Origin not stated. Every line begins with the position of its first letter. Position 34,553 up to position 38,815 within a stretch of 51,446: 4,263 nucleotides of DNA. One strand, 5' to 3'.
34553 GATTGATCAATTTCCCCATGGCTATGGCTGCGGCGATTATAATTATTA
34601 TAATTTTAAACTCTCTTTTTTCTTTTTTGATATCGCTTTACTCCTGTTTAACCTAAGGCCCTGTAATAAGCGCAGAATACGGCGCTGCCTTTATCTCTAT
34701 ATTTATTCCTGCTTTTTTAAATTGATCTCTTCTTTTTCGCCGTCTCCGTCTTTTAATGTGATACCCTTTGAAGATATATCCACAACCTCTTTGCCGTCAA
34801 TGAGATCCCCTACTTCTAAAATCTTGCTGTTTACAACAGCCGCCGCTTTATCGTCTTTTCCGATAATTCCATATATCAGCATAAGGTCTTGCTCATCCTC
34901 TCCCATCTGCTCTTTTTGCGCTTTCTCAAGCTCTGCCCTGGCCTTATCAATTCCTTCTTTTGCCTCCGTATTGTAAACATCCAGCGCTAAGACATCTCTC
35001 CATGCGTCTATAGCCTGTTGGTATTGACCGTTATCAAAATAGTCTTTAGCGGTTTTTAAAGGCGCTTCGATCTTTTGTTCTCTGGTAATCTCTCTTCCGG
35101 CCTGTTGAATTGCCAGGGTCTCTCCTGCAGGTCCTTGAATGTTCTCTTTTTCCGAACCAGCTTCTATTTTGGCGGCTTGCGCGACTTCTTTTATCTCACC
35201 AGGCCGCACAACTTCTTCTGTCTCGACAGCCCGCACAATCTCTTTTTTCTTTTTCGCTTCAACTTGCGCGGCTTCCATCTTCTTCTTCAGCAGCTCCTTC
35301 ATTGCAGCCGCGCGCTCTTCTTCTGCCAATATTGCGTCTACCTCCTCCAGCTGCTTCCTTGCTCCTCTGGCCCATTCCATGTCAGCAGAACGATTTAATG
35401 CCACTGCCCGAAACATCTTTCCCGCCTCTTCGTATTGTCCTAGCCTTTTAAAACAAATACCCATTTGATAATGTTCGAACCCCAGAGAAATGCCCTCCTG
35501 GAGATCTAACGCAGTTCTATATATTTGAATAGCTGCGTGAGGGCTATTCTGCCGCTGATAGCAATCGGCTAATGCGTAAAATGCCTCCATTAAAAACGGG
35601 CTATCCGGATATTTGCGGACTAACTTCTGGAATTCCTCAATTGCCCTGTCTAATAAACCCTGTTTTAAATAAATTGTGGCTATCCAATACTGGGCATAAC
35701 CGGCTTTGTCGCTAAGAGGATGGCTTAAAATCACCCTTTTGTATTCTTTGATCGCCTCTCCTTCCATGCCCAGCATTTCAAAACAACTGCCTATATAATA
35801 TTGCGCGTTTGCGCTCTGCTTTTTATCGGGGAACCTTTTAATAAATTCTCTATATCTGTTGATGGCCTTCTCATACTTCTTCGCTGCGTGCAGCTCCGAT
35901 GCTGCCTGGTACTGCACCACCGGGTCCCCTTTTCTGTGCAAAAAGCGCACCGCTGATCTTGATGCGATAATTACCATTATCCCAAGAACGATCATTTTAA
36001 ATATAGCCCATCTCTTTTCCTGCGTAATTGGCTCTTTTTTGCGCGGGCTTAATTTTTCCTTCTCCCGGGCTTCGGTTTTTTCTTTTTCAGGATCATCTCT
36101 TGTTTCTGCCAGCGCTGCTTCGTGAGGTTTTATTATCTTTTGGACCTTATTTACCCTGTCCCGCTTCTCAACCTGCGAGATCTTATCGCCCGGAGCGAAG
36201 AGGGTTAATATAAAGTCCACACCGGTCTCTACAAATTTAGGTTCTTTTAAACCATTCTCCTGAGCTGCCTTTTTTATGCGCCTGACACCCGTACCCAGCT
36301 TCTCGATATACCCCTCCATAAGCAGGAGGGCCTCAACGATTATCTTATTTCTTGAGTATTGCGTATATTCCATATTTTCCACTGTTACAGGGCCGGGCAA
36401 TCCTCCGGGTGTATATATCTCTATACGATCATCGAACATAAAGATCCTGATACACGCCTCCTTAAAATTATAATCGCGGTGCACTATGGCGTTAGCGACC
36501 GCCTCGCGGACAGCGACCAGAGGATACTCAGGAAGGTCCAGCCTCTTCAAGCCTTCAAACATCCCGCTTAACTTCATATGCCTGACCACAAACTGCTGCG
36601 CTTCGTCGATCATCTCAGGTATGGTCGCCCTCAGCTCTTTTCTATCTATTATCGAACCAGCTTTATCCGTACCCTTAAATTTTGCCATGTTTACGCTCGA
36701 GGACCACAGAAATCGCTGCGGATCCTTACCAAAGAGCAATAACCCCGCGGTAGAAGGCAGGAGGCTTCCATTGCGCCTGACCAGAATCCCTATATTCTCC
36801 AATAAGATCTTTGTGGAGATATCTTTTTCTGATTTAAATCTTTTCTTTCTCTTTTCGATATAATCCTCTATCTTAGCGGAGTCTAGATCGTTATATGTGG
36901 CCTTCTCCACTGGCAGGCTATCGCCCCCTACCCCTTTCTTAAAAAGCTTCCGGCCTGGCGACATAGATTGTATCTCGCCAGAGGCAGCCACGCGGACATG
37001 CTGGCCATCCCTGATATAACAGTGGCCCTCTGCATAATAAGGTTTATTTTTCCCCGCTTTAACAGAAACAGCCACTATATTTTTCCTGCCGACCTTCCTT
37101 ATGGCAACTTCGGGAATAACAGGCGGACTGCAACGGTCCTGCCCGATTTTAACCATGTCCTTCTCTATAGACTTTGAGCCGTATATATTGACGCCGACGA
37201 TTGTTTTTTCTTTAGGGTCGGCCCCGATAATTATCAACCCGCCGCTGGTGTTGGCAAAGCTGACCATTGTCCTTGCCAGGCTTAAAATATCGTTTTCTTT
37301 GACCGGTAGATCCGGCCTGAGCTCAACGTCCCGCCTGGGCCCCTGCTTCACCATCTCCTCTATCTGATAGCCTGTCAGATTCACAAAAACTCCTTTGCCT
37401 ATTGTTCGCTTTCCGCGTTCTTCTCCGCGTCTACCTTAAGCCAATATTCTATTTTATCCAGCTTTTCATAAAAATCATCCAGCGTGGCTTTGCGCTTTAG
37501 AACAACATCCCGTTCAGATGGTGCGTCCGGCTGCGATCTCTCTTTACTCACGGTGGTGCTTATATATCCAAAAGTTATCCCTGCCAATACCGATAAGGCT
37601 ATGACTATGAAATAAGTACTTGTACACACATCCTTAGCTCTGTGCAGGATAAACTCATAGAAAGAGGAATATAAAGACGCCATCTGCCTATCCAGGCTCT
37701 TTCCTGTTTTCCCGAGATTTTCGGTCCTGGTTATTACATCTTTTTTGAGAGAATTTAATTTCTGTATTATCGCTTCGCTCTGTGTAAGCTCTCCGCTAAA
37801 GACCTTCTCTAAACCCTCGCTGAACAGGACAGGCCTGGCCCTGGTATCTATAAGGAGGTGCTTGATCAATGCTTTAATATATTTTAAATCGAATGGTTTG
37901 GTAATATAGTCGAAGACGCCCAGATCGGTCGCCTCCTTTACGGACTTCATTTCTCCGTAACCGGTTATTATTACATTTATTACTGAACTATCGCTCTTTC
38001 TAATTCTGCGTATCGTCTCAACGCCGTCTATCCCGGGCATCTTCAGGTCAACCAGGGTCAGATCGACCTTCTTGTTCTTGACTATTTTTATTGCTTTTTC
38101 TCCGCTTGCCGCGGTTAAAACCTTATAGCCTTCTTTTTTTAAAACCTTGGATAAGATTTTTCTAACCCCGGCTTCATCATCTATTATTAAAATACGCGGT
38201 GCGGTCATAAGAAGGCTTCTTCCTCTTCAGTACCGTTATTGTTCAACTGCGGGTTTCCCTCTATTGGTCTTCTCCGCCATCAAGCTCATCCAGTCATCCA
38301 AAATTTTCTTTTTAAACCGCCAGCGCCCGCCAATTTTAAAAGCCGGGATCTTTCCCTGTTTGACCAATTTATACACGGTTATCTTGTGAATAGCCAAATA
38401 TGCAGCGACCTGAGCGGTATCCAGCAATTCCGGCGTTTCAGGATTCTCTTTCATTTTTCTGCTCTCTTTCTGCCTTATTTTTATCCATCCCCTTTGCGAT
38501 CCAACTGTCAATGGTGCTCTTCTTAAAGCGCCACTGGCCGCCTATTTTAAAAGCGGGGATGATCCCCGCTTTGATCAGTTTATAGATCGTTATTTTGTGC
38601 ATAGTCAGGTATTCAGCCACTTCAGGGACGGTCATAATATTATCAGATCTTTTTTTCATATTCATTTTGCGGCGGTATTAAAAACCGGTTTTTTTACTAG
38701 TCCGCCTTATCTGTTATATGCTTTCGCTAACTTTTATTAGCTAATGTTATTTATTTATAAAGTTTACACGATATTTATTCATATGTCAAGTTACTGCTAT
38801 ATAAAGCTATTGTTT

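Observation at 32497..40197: Candidate secretin-centred polysaccharide export and regulation module embedded in the glycan locus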

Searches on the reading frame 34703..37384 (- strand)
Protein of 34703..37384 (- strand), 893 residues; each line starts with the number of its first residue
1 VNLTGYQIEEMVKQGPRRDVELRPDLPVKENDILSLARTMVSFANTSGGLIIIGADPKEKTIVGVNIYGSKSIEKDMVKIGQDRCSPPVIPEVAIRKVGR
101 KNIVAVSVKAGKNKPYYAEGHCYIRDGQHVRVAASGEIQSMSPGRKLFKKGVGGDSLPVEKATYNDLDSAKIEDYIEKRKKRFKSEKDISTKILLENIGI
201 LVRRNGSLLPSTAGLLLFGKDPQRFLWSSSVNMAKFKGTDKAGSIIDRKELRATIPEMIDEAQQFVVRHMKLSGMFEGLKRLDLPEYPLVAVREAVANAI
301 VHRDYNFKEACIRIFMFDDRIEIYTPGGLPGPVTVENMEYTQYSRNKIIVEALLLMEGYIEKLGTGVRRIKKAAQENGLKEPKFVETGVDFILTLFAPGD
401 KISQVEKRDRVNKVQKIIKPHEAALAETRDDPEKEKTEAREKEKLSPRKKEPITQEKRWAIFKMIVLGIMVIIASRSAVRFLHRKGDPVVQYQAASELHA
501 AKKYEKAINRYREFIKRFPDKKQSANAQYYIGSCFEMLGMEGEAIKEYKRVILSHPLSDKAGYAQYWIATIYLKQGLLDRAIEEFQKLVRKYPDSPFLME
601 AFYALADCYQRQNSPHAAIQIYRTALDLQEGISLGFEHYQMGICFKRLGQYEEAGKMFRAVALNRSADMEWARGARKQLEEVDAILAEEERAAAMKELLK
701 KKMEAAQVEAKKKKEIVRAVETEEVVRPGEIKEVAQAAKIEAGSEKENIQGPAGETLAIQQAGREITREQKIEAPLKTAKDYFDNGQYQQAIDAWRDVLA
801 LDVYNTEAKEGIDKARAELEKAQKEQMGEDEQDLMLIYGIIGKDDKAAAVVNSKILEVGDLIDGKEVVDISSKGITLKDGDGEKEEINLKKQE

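Call 5: search_protein_families(library=pfam, proteins=[window:34703-37384:-], max_evalue=0.01)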
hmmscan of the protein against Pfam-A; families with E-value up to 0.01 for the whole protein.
window:34703-37384:- (893 aa): 20 families
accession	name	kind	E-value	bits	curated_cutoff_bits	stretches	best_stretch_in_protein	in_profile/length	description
PF13174.12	TPR_6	-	6.6e-25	86.4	26.3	2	563-595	1-33/33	Tetratricopeptide repeat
PF13749.12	HATPase_c_4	-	3.9e-21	75.3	26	1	312-395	4-89/89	Putative ATP-dependent DNA helicase recG C-terminal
PF07719.23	TPR_2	-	1.8e-18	65.5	27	1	563-594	2-33/34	Tetratricopeptide repeat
PF13432.12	TPR_16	-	7.1e-18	65.2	32.7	2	543-596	15-65/65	Tetratricopeptide repeat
PF13428.12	TPR_14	-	3.2e-16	58.7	23.5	1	564-600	3-39/44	Tetratricopeptide repeat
PF04326.19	SLFN_AlbA_2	-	4.6e-16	59.8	25.3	1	32-131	19-115/118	Schlafen, AlbA_2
PF13424.12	TPR_12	-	1.6e-15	57.5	30.1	1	564-630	5-76/77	Tetratricopeptide repeat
PF00515.34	TPR_1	-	2.5e-14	52.8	27.8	0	600-629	2-31/34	Tetratricopeptide repeat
PF12895.13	ANAPC3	-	2.6e-09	37.7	27.2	1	598-657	22-78/82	Anaphase-promoting complex, cyclosome, subunit 3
PF14559.12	TPR_19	-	1.4e-08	35.3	25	0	573-626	2-52/68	Tetratricopeptide repeat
PF13181.12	TPR_8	-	2.4e-08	33.9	25.7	0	600-630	2-32/34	Tetratricopeptide repeat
PF13176.12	TPR_7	-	1.3e-05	25.3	27.9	0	601-628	1-28/36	Tetratricopeptide repeat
PF13414.12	TPR_11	-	2.7e-05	24.2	26.8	0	781-802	3-24/42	TPR repeat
PF24575.1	TPR_Slam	-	2.9e-05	24.9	35.2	0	489-521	48-80/104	Surface lipoprotein assembly modifier, N-terminal TPR repeats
PF23862.1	CdsD_C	-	0.00032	21.1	27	1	840-884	8-52/56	CdsD C-terminal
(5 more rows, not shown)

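Call 6: search_protein_families(library=ncbifam, proteins=[window:34703-37384:-], max_evalue=0.01)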
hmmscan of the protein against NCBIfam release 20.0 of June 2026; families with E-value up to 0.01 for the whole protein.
window:34703-37384:- (893 aa): 18 families
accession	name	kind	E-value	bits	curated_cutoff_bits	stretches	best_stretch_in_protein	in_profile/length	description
TIGR02795.1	tol_pal_ybgF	equivalog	1.7e-31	109.3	90.1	3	543-624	20-101/119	tol-pal system protein YbgF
NF008068.0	PRK10803.1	equivalog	5.7e-14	52.7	383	1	485-595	139-250/263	cell division protein CpoB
TIGR03302.1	OM_YfiO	subfamily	7.9e-14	51.7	81.4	1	487-611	32-164/239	outer membrane protein assembly factor BamD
TIGR02552.1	LcrH_SycD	equivalog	3.6e-11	42.9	104.8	1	568-672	24-123/136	SycD/LcrH family type III secretion system chaperone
NF052312.1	T9SS_PorW_SprE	equivalog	2.6e-10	39.6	250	1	491-683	182-376/716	type IX secretion system periplasmic lipoprotein PorW/SprE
NF040959.1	MamA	equivalog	1e-09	38.2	200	1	497-661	45-199/204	magnetosome protein MamA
NF053852.1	vesicle_Bd0635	exception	1.2e-08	34.9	250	1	491-567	141-217/223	CpoB-like predatory vesicle lipoprotein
NF053607.1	CHU_0125_OmpA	equivalog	5.4e-08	31.8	620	1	574-689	31-140/639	CHU_0125 family OmpA-like outer membrane integrity protein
NF008756.0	PRK11788.1-4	equivalog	2e-07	30.4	474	1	500-633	153-283/389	lipopolysaccharide assembly protein LapB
NF042912.1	Amuc_1098_fam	equivalog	5.4e-07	28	750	1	677-817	62-200/805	Amuc_1098 family type IV pilus outer membrane protein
NF011886.0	PRK15359.1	equivalog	6.4e-07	29.2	146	1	574-673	36-130/144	type III secretion system chaperone protein SscB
NF052230.1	T9SS_PorE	exception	6.8e-07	27.9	600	1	493-599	23-128/648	PorE family type IX secretion system protein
NF008755.0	PRK11788.1-3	equivalog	9.6e-07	28.5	430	1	459-712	6-254/388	lipopolysaccharide assembly protein LapB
NF008757.0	PRK11788.1-5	equivalog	2.3e-05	23.7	363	1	514-696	58-235/388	lipopolysaccharide assembly protein LapB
NF047558.1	TPR_END_plus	domain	4.2e-05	23.4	32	0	564-594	1-31/56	TPR end-of-group domain-containing protein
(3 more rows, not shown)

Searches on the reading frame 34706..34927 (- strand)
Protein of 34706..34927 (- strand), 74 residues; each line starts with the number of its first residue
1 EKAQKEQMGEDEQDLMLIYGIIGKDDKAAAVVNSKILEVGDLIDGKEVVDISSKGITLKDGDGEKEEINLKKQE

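Call 29: search_protein_families(library=pfam, proteins=[window:34706-34927:-], max_evalue=10)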
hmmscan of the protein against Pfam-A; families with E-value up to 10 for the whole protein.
seq(74 aa): 2 families
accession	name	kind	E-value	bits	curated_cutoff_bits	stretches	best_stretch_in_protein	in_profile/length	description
PF23862.1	CdsD_C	-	9.2e-06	26.1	27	1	20-65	7-52/56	CdsD C-terminal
PF23966.1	DUF7294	-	0.026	15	27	1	48-71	11-34/66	Domain of unknown function (DUF7294)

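Call 30: search_solved_structures(query=window:34706-34927:-, max_evalue=10, show_alignments=3)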
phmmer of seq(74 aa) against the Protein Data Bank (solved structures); distinct sequences matched with E-value up to 10: 2.
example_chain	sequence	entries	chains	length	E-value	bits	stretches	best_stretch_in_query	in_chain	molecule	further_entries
5lnl_A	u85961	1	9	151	0.54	13.8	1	39-67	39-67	Hsf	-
5msp_A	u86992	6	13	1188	1.7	12.2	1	20-73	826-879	Thioester reductase domain-containing protein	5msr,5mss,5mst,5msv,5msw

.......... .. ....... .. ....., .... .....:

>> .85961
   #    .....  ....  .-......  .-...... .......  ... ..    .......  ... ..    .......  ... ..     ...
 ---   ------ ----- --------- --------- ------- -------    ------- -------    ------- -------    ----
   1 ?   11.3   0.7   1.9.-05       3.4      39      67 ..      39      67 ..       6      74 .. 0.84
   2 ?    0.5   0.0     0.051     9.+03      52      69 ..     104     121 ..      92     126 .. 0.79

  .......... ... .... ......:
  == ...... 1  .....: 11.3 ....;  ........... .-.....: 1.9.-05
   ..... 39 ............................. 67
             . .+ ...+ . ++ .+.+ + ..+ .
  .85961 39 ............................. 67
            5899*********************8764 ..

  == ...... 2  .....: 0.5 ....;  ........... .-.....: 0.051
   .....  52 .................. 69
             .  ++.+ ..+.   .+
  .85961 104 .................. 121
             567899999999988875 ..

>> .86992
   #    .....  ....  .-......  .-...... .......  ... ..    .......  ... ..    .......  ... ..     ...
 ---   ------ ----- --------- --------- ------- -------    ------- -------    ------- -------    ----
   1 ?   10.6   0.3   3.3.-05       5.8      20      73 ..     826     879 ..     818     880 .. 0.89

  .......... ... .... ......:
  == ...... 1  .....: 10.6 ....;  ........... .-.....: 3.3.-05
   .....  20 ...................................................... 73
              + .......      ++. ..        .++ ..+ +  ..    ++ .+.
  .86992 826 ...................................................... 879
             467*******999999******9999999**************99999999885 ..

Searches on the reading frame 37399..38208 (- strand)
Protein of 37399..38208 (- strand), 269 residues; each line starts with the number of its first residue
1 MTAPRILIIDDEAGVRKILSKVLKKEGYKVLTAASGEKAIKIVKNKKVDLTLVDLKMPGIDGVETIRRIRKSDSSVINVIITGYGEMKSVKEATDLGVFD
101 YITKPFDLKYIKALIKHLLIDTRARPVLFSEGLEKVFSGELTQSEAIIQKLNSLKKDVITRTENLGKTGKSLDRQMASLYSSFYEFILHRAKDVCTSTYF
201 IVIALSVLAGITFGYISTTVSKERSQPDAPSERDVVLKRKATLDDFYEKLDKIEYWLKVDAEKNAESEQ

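Call 5: search_protein_families(library=pfam, proteins=[window:37399-38208:-], max_evalue=0.01)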
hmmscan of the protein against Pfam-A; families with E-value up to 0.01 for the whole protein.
window:37399-38208:- (269 aa): 2 families
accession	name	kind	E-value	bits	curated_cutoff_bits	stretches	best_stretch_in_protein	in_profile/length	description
PF00072.30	Response_reg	-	3.2e-31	108.2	30.2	1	6-115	1-110/111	Response regulator receiver domain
PF23198.2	PDE8A_N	-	0.00021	21.6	29.6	1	16-91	23-99/147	PDE8A-like, N-terminal domain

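Call 6: search_protein_families(library=ncbifam, proteins=[window:37399-38208:-], max_evalue=0.01)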
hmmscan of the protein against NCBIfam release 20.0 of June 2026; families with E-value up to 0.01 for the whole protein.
window:37399-38208:- (269 aa): 107 families (the best 25 are shown)
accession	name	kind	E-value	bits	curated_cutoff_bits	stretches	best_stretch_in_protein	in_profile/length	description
NF053512.1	nitric_RR_NosR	exception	2.1e-29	102.8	400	1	6-186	1-177/422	response regulator c-di-GMP phosphodiesterase, NosR family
NF008469.0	PRK11361.1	equivalog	5.1e-28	98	714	1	3-119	4-120/461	acetoacetate metabolism transcriptional regulator AtoC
NF045944.1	ResRegRpaBCyano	equivalog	4.4e-23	81.9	330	1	7-122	1-115/229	response regulator transcription factor RpaB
NF045505.1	RR_RssB_Pseudo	equivalog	1.8e-22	80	700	1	5-110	7-113/394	two-component system response regulator RssB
TIGR01818.1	ntrC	equivalog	3.8e-22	78.7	558.6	1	6-123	1-118/463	nitrogen regulation protein NR(I)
NF011695.0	PRK15115.1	equivalog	1.8e-21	76.4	763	1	4-115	7-118/445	two-component system response regulator GlrR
NF040689.1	MtrAB_MtrA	equivalog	2.8e-21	75.9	300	1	6-121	1-115/219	MtrAB system response regulator MtrA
NF007005.1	PRK09468.1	equivalog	3.9e-21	75.6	331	1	4-120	4-120/237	osmolarity response regulator transcription factor OmpR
NF051870.1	NAssimRespRegNtrX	equivalog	4.1e-21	75.4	600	1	5-153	3-153/452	nitrogen assimilation response regulator NtrX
NF006900.1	PRK09390.1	equivalog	1.1e-20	74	255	1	3-121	4-122/203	response regulator FixJ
NF040534.1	resp_reg_YycF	equivalog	1.2e-20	73.8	340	1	5-117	2-113/231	response regulator YycF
NF007135.0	PRK09581.1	equivalog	3.5e-20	72.2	474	1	3-118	3-119/457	PleD family two-component system response regulator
NF041733.1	resp_reg_CseB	equivalog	4.7e-20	71.9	350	1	5-123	2-119/228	two-component system response regulator CseB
TIGR02154.1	PhoB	equivalog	6e-20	71.5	296.2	1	3-120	2-121/226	phosphate regulon transcriptional regulator PhoB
NF008034.0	PRK10766.1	equivalog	1e-19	71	275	1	5-119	4-117/231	two-component system response regulator TorR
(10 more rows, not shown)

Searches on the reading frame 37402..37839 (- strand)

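Call 29: search_protein_families(library=pfam, proteins=[window:37402-37839:-], max_evalue=10)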
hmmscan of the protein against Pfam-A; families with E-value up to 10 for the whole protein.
seq(146 aa): 1 family
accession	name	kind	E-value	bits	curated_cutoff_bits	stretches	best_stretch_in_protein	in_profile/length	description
PF09628.15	YvfG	-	0.15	12.9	25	0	110-128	47-65/67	YvfG protein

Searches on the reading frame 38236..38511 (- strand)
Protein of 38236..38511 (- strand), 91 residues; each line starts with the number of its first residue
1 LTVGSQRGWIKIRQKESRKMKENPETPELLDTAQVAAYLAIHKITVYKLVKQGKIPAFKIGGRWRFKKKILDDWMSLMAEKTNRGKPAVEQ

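Call 5: search_protein_families(library=pfam, proteins=[window:38236-38511:-], max_evalue=0.01)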
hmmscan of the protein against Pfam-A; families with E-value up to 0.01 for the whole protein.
window:38236-38511:- (91 aa): 1 family
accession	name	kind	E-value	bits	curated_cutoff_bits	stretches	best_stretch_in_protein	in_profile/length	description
PF12728.13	HTH_17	-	7.5e-17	61.8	27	1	29-75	1-47/51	Helix-turn-helix domain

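Call 6: search_protein_families(library=ncbifam, proteins=[window:38236-38511:-], max_evalue=0.01)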
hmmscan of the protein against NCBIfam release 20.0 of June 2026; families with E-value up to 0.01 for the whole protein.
window:38236-38511:- (91 aa): 4 families
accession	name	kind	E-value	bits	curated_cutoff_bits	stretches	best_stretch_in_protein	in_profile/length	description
NF047737.1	antiphage_MADS1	equivalog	2e-17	63.2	80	1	28-75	2-49/49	methylation-associated defense system helix-turn-helix domain-containing protein MAD1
TIGR01764.1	excise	domain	1.2e-14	54.4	28.8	1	32-75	4-47/49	excisionase family DNA-binding protein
NF040990.2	MamR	equivalog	0.00049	20.4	100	1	25-65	39-79/91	magnetosome protein MamR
NF033787.1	HTH_BldC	subfamily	0.0014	18.4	77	1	28-69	1-43/49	BldC family transcriptional regulator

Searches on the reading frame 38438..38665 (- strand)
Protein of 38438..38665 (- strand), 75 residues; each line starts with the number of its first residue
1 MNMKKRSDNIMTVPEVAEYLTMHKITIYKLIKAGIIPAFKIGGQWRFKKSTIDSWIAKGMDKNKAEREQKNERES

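Call 5: search_protein_families(library=pfam, proteins=[window:38438-38665:-], max_evalue=0.01)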
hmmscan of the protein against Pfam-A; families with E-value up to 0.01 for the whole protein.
window:38438-38665:- (75 aa): 2 families
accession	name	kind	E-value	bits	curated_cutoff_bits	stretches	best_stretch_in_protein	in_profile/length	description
PF12728.13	HTH_17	-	1.7e-17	63.9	27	1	11-59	2-50/51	Helix-turn-helix domain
PF13384.12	HTH_23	-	0.0021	18.2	24.6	0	7-33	14-40/50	Homeodomain-like domain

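Call 6: search_protein_families(library=ncbifam, proteins=[window:38438-38665:-], max_evalue=0.01)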
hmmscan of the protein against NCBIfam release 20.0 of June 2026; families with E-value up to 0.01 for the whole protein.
window:38438-38665:- (75 aa): 4 families
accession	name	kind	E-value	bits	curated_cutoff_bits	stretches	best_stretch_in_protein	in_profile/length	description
NF047737.1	antiphage_MADS1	equivalog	2.7e-20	72.3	80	1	8-56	1-49/49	methylation-associated defense system helix-turn-helix domain-containing protein MAD1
TIGR01764.1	excise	domain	5.4e-16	58.7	28.8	1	11-57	2-48/49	excisionase family DNA-binding protein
NF040990.2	MamR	equivalog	0.0003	21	100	1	8-47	41-80/91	magnetosome protein MamR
NF033518.0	transpos_IS607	equivalog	0.0022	17.6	110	1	15-64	2-52/187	IS607 family transposase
